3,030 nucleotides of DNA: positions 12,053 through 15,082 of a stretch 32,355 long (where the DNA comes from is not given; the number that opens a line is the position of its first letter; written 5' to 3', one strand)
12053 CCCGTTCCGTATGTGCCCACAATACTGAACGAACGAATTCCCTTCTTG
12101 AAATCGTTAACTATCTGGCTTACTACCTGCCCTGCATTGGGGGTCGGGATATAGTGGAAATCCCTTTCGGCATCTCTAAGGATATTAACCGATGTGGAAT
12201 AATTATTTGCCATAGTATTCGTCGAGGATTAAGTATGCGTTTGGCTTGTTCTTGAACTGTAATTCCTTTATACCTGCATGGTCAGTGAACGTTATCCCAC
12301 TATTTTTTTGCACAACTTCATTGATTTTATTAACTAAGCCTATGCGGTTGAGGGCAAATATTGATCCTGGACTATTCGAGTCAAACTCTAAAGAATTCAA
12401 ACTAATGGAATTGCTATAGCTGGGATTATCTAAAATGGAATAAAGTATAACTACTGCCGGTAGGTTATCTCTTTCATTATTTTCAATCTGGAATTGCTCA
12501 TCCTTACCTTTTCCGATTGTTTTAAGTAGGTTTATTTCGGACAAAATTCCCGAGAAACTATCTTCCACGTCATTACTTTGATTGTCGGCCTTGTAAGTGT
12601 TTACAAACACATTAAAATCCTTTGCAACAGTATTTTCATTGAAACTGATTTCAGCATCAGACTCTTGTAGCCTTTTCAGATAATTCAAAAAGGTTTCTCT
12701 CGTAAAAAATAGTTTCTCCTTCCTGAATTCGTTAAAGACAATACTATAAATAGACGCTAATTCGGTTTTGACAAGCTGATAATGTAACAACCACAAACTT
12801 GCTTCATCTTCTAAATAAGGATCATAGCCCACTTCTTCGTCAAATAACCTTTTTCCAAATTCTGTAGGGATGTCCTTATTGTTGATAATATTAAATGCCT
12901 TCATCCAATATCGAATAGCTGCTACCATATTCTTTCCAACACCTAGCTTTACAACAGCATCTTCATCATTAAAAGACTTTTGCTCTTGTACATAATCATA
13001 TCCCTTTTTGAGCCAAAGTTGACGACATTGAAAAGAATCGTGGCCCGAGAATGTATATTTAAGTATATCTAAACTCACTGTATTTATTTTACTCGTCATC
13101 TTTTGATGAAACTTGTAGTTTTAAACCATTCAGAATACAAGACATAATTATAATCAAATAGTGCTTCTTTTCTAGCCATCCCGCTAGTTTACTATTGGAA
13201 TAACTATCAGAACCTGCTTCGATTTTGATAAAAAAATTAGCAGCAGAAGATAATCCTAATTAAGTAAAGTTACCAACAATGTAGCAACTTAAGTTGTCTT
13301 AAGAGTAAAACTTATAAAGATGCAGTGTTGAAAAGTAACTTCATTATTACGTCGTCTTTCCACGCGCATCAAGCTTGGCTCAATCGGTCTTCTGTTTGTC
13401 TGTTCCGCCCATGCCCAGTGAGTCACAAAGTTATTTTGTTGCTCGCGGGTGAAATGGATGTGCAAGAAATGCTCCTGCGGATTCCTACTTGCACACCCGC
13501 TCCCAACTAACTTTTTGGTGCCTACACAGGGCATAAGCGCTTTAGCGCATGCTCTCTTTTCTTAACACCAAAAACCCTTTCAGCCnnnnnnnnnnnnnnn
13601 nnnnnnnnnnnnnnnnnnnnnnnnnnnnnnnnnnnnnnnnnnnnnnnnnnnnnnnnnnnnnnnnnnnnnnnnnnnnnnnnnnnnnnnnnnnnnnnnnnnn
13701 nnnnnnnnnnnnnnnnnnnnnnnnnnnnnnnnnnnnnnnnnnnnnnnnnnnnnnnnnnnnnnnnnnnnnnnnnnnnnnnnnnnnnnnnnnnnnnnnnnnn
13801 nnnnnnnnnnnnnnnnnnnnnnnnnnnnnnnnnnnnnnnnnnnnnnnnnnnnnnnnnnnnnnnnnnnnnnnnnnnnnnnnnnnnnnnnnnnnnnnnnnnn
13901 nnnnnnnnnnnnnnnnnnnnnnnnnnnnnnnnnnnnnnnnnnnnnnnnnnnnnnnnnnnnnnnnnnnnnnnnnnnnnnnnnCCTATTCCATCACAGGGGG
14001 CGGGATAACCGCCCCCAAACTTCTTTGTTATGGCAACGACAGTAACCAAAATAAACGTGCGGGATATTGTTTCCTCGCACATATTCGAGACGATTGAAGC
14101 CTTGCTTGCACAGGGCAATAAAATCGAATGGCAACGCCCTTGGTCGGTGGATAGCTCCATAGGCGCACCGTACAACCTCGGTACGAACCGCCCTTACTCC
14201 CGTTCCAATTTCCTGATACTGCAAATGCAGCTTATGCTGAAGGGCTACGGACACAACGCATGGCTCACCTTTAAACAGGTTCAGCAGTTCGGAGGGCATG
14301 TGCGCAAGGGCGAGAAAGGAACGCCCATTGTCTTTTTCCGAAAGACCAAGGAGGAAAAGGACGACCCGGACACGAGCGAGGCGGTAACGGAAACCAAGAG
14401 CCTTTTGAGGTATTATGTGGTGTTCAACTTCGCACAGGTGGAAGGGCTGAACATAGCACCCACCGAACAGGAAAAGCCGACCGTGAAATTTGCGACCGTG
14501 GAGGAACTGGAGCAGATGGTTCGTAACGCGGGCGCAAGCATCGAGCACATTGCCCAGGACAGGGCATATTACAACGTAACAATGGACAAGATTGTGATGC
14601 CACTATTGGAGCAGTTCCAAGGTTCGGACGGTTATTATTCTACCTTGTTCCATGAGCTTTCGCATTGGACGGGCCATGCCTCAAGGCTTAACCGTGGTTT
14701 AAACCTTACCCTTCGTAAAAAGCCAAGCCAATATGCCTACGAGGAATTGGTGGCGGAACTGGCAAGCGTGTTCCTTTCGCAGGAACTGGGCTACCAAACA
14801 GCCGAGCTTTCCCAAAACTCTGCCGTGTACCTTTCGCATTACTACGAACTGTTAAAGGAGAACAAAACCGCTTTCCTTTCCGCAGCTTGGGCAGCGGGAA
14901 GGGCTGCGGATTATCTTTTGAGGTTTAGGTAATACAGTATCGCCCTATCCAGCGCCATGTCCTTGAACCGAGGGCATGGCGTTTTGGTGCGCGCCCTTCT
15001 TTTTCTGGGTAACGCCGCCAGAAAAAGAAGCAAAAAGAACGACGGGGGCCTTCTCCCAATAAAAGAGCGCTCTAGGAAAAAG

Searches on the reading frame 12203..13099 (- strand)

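Call 14: search_protein_families(library=pfam, proteins=[window:12203-13099:-], max_evalue=0.001)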
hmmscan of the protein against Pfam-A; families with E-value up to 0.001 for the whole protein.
window:12203-13099:- (298 aa): 1 family
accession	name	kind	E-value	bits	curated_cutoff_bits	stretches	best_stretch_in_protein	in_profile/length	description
PF13182.11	DUF4007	-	7.4e-83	278.4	27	1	17-296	1-288/288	Protein of unknown function (DUF4007)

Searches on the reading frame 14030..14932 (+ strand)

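Call 15: search_protein_families(library=pfam, proteins=[window:14030-14932:+], max_evalue=0.001)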
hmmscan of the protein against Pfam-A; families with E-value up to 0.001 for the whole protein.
window:14030-14932:+ (300 aa): 2 families
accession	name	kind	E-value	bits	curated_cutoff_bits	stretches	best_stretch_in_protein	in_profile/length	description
PF18818.7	MPTase-PolyVal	-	2.9e-34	118.3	27.5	1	158-286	1-124/126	Zincin-like metallopeptidase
PF08401.16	ArdcN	-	2e-28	99.5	22.6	1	17-132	6-123/123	N-terminal domain of anti-restriction factor ArdC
